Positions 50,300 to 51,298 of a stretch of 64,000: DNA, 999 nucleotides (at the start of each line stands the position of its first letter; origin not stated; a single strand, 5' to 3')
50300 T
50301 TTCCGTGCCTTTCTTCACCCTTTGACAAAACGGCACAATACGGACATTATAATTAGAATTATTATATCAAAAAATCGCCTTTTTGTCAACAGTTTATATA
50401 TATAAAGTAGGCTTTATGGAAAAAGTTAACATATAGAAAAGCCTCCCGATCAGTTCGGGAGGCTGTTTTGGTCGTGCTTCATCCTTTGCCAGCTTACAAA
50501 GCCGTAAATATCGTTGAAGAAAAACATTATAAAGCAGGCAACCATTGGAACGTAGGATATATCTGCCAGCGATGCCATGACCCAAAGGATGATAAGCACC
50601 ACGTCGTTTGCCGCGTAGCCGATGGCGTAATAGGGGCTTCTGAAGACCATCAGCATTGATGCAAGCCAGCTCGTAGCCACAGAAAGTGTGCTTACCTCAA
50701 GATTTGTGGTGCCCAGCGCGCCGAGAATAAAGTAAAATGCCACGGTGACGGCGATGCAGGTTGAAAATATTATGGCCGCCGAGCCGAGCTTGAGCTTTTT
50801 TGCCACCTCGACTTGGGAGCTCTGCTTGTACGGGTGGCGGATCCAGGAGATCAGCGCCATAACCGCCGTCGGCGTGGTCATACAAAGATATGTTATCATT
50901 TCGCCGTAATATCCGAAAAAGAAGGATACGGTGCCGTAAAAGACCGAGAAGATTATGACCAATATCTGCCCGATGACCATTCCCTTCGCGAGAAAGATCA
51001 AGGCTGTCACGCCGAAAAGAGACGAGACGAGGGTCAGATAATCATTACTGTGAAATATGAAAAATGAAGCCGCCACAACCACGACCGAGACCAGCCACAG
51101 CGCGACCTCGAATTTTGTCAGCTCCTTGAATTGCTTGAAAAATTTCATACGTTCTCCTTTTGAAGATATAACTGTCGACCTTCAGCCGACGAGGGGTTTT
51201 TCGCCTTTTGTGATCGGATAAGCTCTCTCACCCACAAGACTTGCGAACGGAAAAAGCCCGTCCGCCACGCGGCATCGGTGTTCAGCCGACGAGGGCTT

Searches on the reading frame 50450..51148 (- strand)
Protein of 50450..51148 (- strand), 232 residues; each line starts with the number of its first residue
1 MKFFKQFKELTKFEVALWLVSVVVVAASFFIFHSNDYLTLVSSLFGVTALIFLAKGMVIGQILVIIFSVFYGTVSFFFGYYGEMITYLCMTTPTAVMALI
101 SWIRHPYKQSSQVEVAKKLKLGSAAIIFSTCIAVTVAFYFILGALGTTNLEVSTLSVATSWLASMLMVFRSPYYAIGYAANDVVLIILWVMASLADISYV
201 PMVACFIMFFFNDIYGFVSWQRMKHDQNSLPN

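Call 6: search_protein_families(library=pfam, proteins=[window:50450-51148:-], max_evalue=0.01)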
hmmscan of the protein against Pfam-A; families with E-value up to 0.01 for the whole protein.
window:50450-51148:- (232 aa): 1 family
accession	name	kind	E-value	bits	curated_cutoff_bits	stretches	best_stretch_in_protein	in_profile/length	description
PF04973.17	NMN_transporter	-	6e-26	91.9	27.3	1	37-222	2-175/175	Nicotinamide mononucleotide transporter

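Call 7: find_related_loci(query=window:50450-51148:-, collection=genome_contigs, flank=1500)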
Query window:50450-51148:- (232 aa) in genome_contigs; peptide patterns used: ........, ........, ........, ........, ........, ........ (x = any residue, [..] = any of these).
370 stretches matched a pattern; 265 encode a relative of the query (tblastn E <= 1e-3); the best 80 are kept; 80 distinct loci.
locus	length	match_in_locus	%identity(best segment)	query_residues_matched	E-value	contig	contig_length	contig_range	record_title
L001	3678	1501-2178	62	1-227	2e-93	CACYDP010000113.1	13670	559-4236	MAG: uncultured Ruminococcus sp. isolate RUG11845 genome assembly, contig: RUG11845_asm_113, whole genome shotgun sequen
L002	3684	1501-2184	62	1-229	6e-93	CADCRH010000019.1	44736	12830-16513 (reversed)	MAG: uncultured Ruminococcus sp. isolate RUG14906 genome assembly, contig: RUG14906_asm_19, whole genome shotgun sequenc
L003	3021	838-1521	60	1-229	5e-91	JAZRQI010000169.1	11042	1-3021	MAG: Acutalibacteraceae bacterium isolate T1900045365_YK20190055.MAGScoT_cleanbin_000008 SGB_6838_k141_2227721, whole ge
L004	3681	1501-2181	60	1-228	4e-90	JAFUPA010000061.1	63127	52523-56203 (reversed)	MAG: Clostridia bacterium isolate RGIG4695 Roe_deer_Rectum.Co__c1825289, whole genome shotgun sequence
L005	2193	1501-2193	60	1-232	6e-89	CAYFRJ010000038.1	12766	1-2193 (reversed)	MAG TPA_asm: uncultured Clostridium sp. isolate ERP107106_co1_194 genome assembly, contig: NODE_4772_length_12766_cov_8.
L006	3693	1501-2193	59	1-232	1e-87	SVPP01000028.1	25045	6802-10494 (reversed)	MAG: Oscillospiraceae bacterium isolate SIG594 NODE_38927_length_25045_cov_2.869572, whole genome shotgun sequence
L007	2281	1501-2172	62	3-227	4e-88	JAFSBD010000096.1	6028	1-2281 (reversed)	MAG: Clostridia bacterium isolate RGIG2982 Goat_Rectum-3__c273023, whole genome shotgun sequence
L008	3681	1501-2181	57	2-229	2e-87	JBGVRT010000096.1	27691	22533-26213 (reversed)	MAG: Eubacteriales bacterium isolate fecal_MAG_134 fecal_MAG_134_contig_0096, whole genome shotgun sequence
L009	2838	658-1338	61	2-229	3e-87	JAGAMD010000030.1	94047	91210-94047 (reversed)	MAG: Clostridia bacterium isolate RGIG8568 Water_deer_Cecum-3__c514364, whole genome shotgun sequence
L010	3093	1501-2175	60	7-232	4e-87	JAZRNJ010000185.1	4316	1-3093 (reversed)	MAG: Acutalibacteraceae bacterium isolate T1900045410_YK20190100.MAGScoT_cleanbin_000034 SGB_7008_k141_3639010, whole ge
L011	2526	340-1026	58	1-230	1e-87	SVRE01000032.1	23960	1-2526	MAG: Oscillospiraceae bacterium isolate SIG635 NODE_10228_length_23960_cov_1.558385, whole genome shotgun sequence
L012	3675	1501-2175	61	5-229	1e-86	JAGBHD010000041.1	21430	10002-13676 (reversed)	MAG: Oscillospiraceae bacterium isolate RGIG9114 Water_deer_Rectum.Co__c965107, whole genome shotgun sequence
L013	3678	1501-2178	58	1-227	1e-86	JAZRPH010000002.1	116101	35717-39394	MAG: Acutalibacteraceae bacterium isolate T1900045381_YK20190071.MAGScoT_cleanbin_000001 SGB_6889_k141_1156715, whole ge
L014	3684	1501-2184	58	1-229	7e-86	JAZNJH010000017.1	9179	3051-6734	MAG: Eubacteriales bacterium isolate T1900044680_TS20190146.MAGScoT_cleanbin_000032 SGB_1683_k141_1596124, whole genome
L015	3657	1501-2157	60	1-220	9e-86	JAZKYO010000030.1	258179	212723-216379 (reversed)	MAG: Eubacteriales bacterium isolate T1900045101_TC20190095.MAGScoT_cleanbin_000006 SGB_4760_k141_171537, whole genome s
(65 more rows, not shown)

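Call 17: find_encoding_contigs(protein=window:50450-51148:-, flank=1500, max_places=10)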
Protein window:50450-51148:- (232 aa): 3 contigs read that carry it; 1 place shown.
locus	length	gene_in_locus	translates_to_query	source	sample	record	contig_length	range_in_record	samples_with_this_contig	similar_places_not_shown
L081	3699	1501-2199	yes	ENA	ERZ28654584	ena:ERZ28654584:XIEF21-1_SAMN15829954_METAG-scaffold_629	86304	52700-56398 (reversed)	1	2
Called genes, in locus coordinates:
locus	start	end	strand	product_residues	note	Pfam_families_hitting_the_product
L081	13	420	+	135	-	-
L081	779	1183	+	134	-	-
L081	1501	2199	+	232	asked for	PF04973:NMN_transporter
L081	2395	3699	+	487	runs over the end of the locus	-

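Call 18: find_homologous_proteins(query=window:50450-51148:-, max_evalue=1e-30)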
Query window:50450-51148:- (232 aa): 7491 proteins with E <= 1e-30 among 8000 candidates; the best 120 are listed.
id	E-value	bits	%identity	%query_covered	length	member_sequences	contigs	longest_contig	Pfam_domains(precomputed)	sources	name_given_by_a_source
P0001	7.0e-129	446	91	98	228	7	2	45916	PF04973.18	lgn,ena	-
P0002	1.5e-107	376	76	99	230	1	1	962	PF04973.18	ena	-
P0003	1.1e-106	374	74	99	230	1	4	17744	PF04973.18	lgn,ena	-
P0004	1.4e-106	373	74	99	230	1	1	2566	PF04973.18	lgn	-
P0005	1.2e-105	370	73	99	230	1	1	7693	PF04973.18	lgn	-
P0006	2.1e-105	369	75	98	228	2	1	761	PF04973.18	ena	-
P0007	2.4e-105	369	75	99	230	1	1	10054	PF04973.18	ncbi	-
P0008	2.4e-105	369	73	98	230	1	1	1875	PF04973.18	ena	-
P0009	3.2e-105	369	76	99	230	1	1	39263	PF04973.18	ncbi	-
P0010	7.4e-105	368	72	98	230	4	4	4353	PF04973.18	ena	-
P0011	5.0e-103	362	74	99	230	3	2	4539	PF04973.18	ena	-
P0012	2.0e-102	360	73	99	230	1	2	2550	PF04973.18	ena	-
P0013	5.8e-102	358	74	98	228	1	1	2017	PF04973.18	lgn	-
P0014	8.2e-102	358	74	98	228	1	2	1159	PF04973.18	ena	-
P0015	1.1e-101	357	73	99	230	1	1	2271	PF04973.18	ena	-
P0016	1.2e-101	357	72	99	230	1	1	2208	PF04973.18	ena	-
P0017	1.5e-97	344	69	99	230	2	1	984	PF04973.18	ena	-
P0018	4.2e-97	342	69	99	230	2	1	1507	PF04973.18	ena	-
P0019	8.0e-96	338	70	98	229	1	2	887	PF04973.18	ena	-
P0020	2.2e-93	330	68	97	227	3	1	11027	PF04973.18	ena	-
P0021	1.4e-91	324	68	97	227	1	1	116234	PF04973.18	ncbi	-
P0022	1.3e-88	315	66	98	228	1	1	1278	PF04973.18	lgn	-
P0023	9.3e-88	312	63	99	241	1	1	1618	PF04973.18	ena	-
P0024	1.1e-87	312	62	99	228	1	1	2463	PF04973.18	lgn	-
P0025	1.2e-87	311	62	98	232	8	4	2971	PF04973.18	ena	-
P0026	5.0e-87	309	69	92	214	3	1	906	PF04973.18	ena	-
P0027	4.6e-86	306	61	99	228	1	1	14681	PF04973.18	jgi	-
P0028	1.0e-85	305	61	99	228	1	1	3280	PF04973.18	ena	-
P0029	1.7e-85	304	61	99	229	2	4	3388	PF04973.18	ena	-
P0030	2.1e-85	304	62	98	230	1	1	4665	PF04973.18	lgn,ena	-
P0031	2.4e-85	304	61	99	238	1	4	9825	PF04973.18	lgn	-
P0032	2.8e-85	304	63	98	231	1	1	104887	PF04973.18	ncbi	-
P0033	3.0e-85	304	62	98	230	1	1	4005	PF04973.18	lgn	-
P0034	3.2e-85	303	63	97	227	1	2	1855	PF04973.18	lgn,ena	-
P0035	3.5e-85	303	61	99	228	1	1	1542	PF04973.18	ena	-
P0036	3.9e-85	303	61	99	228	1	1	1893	PF04973.18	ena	-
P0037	4.1e-85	303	63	97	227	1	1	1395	PF04973.18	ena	-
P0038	4.2e-85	303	62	98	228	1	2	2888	PF04973.18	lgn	-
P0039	4.4e-85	303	62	99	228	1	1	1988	PF04973.18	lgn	-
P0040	4.5e-85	303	62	99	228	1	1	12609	PF04973.18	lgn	-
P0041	4.6e-85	303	63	97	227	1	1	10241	PF04973.18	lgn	-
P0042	4.6e-85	303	62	98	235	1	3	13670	PF04973.18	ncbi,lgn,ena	-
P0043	6.0e-85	303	61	99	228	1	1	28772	PF04973.18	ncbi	-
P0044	6.2e-85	303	64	96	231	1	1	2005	PF04973.18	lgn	-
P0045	7.2e-85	302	61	99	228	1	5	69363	PF04973.18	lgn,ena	-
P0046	7.6e-85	302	61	98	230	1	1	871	PF04973.18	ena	-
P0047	9.3e-85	302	62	99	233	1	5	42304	PF04973.18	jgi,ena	-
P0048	9.4e-85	302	62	98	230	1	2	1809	PF04973.18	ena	-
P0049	1.5e-84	301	69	88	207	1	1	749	PF04973.18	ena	-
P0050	1.8e-84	301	62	97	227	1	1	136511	PF04973.18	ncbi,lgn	-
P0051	2.0e-84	301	62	97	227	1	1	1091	PF04973.18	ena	-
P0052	2.1e-84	301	62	97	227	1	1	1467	PF04973.18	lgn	-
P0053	2.2e-84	301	63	98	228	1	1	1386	PF04973.18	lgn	-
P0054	2.3e-84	301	62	97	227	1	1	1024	PF04973.18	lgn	-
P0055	2.5e-84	301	62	99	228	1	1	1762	PF04973.18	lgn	-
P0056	2.5e-84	301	62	99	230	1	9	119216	PF04973.18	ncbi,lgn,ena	-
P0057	2.7e-84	300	62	99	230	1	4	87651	PF04973.18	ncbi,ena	-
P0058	2.7e-84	300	62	97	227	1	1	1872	PF04973.18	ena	-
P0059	2.8e-84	300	62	99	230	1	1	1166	PF04973.18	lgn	-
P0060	3.1e-84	300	60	98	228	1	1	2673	PF04973.18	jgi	-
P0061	3.1e-84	300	60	98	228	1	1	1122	PF04973.18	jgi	-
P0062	3.1e-84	300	61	97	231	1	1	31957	PF04973.18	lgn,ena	-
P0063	3.5e-84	300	61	99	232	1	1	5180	PF04973.18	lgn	-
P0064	4.2e-84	300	61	98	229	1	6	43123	PF04973.18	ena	-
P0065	4.2e-84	300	61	98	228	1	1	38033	PF04973.18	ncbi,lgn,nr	ncbi:MAG: nicotinamide mononucleotide transporter [Lachnospiraceae bacterium]|nr:nicotinamide mononu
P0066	4.5e-84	300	62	98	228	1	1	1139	PF04973.18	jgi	-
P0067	6.1e-84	299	61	98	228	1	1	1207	PF04973.18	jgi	-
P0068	6.4e-84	299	59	99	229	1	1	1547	PF04973.18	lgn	-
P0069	7.4e-84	299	59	98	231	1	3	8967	PF04973.18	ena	-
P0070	7.6e-84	299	62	98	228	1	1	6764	PF04973.18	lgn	-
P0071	9.5e-84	299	60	98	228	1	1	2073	PF04973.18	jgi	-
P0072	1.0e-83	299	61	99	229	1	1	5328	PF04973.18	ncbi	-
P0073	1.0e-83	299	61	98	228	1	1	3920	PF04973.18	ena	-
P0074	1.0e-83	299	61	99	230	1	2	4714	PF04973.18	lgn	-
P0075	1.2e-83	298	60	99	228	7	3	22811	PF04973.18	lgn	-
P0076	1.3e-83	298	59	99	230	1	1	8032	PF04973.18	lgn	-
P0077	1.3e-83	298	61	98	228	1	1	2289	PF04973.18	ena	-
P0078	1.3e-83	298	60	99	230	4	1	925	PF04973.18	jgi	jgi:nicotinamide mononucleotide transporter PnuC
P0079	1.3e-83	298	62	99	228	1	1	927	PF04973.18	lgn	-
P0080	1.4e-83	298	62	99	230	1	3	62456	PF04973.18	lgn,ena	-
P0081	1.4e-83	298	61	98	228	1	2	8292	PF04973.18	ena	-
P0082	1.5e-83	298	61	98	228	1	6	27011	PF04973.18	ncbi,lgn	-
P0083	1.6e-83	298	62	98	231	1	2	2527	PF04973.18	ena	-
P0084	1.6e-83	298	62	98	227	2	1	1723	PF04973.18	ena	-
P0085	1.7e-83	298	62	98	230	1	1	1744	PF04973.18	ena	-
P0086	1.8e-83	298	62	97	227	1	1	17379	PF04973.18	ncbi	-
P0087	2.1e-83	298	60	98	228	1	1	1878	PF04973.18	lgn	-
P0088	2.4e-83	297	61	98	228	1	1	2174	PF04973.18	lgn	-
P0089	2.4e-83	297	59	97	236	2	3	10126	PF04973.18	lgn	-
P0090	2.6e-83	297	60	98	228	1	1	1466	PF04973.18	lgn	-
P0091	2.7e-83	297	60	99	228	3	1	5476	PF04973.18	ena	-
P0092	2.7e-83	297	61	98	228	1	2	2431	PF04973.18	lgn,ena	-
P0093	3.2e-83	297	63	97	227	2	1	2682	PF04973.18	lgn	-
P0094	3.2e-83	297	63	98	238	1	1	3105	PF04973.18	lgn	-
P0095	3.3e-83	297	63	98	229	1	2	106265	PF04973.18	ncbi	-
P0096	3.7e-83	297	59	99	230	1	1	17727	PF04973.18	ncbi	-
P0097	3.9e-83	297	60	99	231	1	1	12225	PF04973.18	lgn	-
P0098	4.1e-83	297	60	99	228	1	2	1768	PF04973.18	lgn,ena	-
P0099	4.2e-83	297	60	99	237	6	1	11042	PF04973.18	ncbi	-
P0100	4.2e-83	297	61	99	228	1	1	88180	PF04973.18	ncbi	-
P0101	5.2e-83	296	61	98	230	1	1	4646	PF04973.18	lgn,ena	-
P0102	5.5e-83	296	59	99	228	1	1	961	PF04973.18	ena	-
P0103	5.6e-83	296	62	97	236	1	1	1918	PF04973.18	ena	-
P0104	5.9e-83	296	61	98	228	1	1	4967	PF04973.18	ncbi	-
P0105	6.0e-83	296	61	98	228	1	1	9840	PF04973.18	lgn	-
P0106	6.4e-83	296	62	97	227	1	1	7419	PF04973.18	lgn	-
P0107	6.4e-83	296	58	100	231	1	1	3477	PF04973.18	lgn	-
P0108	6.7e-83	296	60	97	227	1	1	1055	PF04973.18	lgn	-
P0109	7.2e-83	296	61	97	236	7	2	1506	PF04973.18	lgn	-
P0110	7.8e-83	296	59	99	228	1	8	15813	PF04973.18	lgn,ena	-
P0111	8.3e-83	296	62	97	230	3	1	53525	PF04973.18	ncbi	-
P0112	9.3e-83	295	63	97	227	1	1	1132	PF04973.18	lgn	-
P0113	9.5e-83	295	61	98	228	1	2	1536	PF04973.18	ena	-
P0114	9.5e-83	295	59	99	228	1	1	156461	PF04973.18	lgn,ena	-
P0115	1.0e-82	295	60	98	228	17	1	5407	PF04973.18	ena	-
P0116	1.0e-82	295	62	99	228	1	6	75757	PF04973.18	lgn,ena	-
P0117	1.1e-82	295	58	98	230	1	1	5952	PF04973.18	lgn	-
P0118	1.1e-82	295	62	98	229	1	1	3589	PF04973.18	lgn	-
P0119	1.2e-82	295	62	100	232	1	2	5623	PF04973.18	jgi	-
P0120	1.2e-82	295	59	97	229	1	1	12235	PF04973.18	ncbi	-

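Call 19: find_encoding_contigs(protein=P0001, flank=1500, max_places=4)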
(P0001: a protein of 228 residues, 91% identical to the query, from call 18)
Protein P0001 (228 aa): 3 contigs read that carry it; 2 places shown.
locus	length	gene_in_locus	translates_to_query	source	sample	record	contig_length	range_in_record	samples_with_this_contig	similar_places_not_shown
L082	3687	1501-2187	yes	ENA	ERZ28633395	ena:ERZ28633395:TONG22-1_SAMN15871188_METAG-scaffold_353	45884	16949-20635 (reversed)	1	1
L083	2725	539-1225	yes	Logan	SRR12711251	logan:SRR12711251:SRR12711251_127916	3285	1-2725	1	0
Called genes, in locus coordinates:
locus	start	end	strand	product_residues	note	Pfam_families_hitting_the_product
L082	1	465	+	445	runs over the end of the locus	PF00342:PGI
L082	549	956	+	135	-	-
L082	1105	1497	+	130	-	-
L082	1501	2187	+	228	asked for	PF04973:NMN_transporter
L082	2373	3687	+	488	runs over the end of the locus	-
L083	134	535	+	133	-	-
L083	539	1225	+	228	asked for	PF04973:NMN_transporter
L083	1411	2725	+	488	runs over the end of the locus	-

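Call 20: find_encoding_contigs(protein=P0009, flank=1500, max_places=3)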
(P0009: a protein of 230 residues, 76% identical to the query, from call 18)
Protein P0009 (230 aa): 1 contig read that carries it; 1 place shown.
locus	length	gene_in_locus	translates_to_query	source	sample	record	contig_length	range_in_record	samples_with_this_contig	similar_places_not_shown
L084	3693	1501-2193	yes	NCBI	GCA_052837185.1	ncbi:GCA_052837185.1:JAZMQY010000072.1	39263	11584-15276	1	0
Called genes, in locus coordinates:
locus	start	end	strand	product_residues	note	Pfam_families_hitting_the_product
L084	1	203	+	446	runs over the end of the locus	PF00342:PGI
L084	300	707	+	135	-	-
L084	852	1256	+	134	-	PF05265:DUF723 (weak)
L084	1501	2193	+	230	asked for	PF04973:NMN_transporter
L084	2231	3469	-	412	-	PF01547:SBP_bac_1, PF13416:SBP_bac_8, PF13531:SBP_bac_11 (weak), PF13343:SBP_bac_6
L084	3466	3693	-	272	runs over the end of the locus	PF00528:BPD_transp_1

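Call 21: find_encoding_contigs(protein=P0007, flank=1500, max_places=3)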
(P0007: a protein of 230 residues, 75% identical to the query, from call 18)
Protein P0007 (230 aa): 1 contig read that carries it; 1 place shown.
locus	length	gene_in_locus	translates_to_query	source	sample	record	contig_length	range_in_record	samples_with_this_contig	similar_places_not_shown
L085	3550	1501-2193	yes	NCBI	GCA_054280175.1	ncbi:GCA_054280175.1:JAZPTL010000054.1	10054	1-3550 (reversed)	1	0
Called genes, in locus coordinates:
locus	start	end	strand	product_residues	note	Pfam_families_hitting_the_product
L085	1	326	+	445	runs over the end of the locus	PF00342:PGI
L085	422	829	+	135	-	-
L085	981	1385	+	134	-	-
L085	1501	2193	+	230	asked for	PF04973:NMN_transporter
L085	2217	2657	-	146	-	-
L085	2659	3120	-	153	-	-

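Call 22: find_encoding_contigs(protein=P0003, flank=1500, max_places=4)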
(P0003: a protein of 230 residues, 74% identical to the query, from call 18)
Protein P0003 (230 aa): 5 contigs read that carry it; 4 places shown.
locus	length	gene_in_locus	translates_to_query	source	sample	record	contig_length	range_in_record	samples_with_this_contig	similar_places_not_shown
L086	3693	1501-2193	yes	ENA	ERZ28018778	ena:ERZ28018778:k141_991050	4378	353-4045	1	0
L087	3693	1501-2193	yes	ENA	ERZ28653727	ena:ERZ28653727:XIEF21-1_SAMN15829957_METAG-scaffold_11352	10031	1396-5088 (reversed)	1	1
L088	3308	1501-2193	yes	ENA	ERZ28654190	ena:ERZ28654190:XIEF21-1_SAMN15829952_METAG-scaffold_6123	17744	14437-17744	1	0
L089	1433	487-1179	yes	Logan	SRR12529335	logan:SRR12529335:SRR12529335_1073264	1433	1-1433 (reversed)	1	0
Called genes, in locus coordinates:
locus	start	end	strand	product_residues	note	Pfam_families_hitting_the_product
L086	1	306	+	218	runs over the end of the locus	?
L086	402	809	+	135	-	-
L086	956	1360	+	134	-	-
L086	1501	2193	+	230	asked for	PF04973:NMN_transporter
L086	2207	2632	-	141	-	-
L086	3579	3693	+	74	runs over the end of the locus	-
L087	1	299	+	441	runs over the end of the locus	-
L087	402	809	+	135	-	-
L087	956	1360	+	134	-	-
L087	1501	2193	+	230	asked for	PF04973:NMN_transporter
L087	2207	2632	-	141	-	-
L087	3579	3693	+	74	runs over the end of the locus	-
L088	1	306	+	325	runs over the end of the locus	PF00342:PGI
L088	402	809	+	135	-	-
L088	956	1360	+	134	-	-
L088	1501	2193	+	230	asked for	PF04973:NMN_transporter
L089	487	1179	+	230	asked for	PF04973:NMN_transporter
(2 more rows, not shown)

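Call 46: find_encoding_contigs(protein=P0005, flank=700, max_places=3)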
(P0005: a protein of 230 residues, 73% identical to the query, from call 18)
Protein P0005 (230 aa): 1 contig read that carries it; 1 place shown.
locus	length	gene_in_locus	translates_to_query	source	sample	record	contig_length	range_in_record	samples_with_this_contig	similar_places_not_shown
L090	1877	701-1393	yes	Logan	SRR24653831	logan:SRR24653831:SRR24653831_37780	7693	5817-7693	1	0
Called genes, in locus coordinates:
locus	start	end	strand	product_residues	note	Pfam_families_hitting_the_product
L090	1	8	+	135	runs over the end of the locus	-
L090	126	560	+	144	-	-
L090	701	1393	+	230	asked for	PF04973:NMN_transporter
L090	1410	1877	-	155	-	?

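Call 47: find_encoding_contigs(protein=P0010, flank=700, max_places=4)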
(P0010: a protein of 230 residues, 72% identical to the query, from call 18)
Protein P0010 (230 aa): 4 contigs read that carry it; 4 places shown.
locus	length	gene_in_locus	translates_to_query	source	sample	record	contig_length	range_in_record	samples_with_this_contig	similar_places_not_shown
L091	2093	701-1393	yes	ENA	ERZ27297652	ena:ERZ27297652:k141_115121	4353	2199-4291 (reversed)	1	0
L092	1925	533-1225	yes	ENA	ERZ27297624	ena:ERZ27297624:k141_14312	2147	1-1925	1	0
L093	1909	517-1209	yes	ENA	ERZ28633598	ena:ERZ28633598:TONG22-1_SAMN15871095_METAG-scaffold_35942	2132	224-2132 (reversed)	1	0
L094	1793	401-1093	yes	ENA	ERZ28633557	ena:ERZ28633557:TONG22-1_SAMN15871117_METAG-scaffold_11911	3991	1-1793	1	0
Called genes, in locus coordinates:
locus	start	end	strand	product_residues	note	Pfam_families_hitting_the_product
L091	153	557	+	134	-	-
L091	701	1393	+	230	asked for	PF04973:NMN_transporter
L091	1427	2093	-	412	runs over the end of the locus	PF01547:SBP_bac_1, PF13416:SBP_bac_8, PF13343:SBP_bac_6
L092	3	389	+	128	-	?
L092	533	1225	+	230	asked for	PF04973:NMN_transporter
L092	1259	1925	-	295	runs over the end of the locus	?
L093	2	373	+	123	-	?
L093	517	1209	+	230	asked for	PF04973:NMN_transporter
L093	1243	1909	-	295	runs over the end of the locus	?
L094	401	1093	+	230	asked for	PF04973:NMN_transporter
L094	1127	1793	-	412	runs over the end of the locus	PF01547:SBP_bac_1, PF13416:SBP_bac_8, PF13343:SBP_bac_6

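Call 48: find_encoding_contigs(protein=P0020, flank=700, max_places=3)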
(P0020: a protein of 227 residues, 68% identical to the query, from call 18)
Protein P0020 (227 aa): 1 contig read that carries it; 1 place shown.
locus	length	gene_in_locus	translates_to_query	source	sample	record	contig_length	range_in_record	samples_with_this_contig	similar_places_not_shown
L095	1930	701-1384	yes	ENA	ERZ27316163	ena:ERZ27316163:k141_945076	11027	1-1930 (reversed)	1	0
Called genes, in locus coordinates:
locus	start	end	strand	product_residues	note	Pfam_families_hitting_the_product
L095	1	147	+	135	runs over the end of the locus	-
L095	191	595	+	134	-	-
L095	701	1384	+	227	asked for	PF04973:NMN_transporter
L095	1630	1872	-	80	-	-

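Call 49: find_encoding_contigs(protein=P0021, flank=700, max_places=3)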
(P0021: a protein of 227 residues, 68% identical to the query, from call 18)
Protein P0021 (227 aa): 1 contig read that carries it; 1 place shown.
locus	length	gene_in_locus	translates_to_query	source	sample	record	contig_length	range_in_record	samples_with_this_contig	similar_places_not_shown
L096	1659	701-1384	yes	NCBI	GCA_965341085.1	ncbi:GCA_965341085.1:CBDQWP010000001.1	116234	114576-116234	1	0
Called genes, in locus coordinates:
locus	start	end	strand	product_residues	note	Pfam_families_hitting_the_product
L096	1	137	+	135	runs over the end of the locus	-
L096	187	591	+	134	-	-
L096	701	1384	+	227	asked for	PF04973:NMN_transporter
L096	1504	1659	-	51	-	?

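Call 55: list_cluster_members(proteins=[P0001, window:50450-51148:-])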
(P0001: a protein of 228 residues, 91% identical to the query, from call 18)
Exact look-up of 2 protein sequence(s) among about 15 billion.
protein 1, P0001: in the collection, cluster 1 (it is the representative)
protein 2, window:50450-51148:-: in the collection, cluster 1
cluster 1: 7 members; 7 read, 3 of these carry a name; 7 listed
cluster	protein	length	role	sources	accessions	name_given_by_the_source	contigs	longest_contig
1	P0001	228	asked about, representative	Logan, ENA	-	-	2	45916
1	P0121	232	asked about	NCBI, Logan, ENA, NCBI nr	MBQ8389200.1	MAG: nicotinamide mononucleotide transporter [Clostridia bacterium] | nicotinamide mononucleotide transporter [Clostridia bacterium]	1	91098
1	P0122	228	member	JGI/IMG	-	nicotinamide mononucleotide transporter PnuC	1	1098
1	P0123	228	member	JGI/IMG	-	nicotinamide mononucleotide transporter PnuC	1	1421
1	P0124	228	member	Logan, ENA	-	-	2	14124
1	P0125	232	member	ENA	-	-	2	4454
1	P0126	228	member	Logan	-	-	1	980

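Call 56: find_encoding_contigs(protein=P0125, flank=1200, max_places=4)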
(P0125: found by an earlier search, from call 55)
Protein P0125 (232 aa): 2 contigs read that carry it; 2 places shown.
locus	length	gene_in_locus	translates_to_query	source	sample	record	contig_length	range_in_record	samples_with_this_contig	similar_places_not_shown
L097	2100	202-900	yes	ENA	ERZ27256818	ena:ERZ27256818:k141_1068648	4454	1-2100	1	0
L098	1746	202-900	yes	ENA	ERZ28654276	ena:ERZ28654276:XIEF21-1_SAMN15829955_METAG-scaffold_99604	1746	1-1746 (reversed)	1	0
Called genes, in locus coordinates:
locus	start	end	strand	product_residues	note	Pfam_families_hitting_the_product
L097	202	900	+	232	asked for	PF04973:NMN_transporter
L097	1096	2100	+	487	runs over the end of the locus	-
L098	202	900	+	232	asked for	PF04973:NMN_transporter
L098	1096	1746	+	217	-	?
